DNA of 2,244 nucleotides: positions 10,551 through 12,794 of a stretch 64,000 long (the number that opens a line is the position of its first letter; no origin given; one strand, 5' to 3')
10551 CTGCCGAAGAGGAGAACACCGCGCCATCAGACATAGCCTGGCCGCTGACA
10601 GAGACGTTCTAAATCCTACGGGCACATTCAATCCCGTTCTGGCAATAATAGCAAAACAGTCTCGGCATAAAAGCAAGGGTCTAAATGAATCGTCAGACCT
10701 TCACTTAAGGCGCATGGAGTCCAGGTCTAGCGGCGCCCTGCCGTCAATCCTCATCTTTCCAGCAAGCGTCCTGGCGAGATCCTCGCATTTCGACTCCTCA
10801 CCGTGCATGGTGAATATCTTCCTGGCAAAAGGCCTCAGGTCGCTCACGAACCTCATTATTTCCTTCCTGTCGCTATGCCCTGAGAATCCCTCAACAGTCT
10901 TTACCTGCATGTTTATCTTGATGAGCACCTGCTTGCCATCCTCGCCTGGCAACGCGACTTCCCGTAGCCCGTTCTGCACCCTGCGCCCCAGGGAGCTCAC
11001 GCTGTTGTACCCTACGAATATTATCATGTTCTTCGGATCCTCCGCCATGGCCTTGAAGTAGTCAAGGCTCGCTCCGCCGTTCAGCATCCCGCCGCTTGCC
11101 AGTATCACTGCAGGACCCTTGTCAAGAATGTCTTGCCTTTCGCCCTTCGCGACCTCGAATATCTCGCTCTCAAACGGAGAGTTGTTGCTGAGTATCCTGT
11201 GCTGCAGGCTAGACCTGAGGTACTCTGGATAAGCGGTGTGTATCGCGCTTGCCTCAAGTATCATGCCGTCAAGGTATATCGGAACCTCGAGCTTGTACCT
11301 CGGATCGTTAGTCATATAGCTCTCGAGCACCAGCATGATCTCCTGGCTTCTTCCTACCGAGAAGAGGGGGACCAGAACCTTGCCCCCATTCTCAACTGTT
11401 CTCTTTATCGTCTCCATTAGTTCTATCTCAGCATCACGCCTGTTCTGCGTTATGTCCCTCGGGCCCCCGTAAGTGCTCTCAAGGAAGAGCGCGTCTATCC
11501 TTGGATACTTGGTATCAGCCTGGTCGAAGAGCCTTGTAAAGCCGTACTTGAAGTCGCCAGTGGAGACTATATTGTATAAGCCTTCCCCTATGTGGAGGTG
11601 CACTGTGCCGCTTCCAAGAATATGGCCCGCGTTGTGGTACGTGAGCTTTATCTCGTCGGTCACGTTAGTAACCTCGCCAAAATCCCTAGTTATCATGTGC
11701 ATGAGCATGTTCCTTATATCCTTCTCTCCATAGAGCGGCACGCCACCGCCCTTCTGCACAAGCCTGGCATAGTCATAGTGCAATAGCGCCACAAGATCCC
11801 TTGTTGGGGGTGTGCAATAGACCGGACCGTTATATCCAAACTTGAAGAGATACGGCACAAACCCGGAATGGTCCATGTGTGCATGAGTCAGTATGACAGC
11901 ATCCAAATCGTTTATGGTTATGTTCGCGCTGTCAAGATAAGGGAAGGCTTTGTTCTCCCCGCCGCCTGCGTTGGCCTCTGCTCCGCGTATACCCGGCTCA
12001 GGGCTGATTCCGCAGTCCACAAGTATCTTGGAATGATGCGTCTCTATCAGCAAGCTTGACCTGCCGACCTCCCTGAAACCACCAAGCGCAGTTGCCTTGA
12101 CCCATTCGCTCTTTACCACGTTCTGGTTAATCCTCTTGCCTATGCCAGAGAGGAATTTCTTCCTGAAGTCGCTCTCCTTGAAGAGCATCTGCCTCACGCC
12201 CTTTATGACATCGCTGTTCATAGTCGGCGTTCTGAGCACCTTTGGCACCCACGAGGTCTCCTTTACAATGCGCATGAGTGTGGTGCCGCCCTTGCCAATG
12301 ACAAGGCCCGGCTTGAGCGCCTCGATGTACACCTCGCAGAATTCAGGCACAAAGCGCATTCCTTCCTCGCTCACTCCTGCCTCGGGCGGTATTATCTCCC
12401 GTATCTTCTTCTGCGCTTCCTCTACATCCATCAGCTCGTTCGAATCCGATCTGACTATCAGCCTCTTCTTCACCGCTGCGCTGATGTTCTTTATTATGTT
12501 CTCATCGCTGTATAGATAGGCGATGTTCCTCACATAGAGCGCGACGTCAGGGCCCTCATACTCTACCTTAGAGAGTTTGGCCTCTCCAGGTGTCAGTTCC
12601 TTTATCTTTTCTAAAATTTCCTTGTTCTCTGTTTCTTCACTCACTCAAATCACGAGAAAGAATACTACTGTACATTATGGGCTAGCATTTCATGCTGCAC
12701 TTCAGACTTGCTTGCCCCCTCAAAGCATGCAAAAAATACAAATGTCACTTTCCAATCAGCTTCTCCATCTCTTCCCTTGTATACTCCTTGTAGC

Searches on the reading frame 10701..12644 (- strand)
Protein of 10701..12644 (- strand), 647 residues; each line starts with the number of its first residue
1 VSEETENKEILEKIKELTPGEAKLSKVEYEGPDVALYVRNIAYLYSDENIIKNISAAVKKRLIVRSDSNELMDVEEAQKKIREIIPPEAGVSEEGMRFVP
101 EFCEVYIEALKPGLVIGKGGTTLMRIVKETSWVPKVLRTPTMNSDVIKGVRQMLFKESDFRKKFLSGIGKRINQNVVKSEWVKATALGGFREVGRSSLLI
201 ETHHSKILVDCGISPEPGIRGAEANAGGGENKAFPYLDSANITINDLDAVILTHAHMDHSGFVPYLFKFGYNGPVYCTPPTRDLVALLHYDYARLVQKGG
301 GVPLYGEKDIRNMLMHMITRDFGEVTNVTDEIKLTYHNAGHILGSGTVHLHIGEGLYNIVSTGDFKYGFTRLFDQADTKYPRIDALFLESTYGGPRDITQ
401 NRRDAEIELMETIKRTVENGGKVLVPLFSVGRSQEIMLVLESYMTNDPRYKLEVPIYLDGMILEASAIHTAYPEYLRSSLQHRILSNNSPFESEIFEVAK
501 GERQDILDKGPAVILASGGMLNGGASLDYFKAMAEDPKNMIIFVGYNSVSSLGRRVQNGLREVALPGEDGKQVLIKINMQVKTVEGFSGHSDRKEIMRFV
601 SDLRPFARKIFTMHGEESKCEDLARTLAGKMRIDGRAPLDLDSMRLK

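Call 83: search_protein_families(library=ncbifam, proteins=[window:10701-12644:-], max_evalue=0.00001)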
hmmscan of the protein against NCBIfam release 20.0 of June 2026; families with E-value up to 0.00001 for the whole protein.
window:10701-12644:- (647 aa): 7 families
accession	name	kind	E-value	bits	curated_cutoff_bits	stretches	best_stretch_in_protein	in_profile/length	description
TIGR03675.1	arCOG00543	equivalog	4.3e-242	804.9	580.2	1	8-646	2-630/631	beta-CASP ribonuclease aCPSF1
NF045584.1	cas14_MBL_CASP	equivalog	1.5e-86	291.1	800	1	183-634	2-428/612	type VII CRISPR-associated protein Cas14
TIGR04122.1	Xnuc_lig_assoc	equivalog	2.8e-11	42.8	325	1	318-444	65-186/326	ligase-associated DNA damage response exonuclease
NF047419.1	RNase_J1_RnjA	exception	6.3e-11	41.7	820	1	182-378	2-171/549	ribonuclease J1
TIGR00649.1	MG423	subfamily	3.4e-10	39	400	1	182-286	1-98/546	RNase J family beta-CASP ribonuclease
NF008887.0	PRK11921.1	equivalog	5e-06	25.6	635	1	240-309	65-135/396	anaerobic nitric oxide reductase flavorubredoxin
TIGR00361.1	ComEC_Rec2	equivalog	7.7e-06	24.3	190.05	0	197-268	453-513/663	DNA internalization-related competence protein ComEC/Rec2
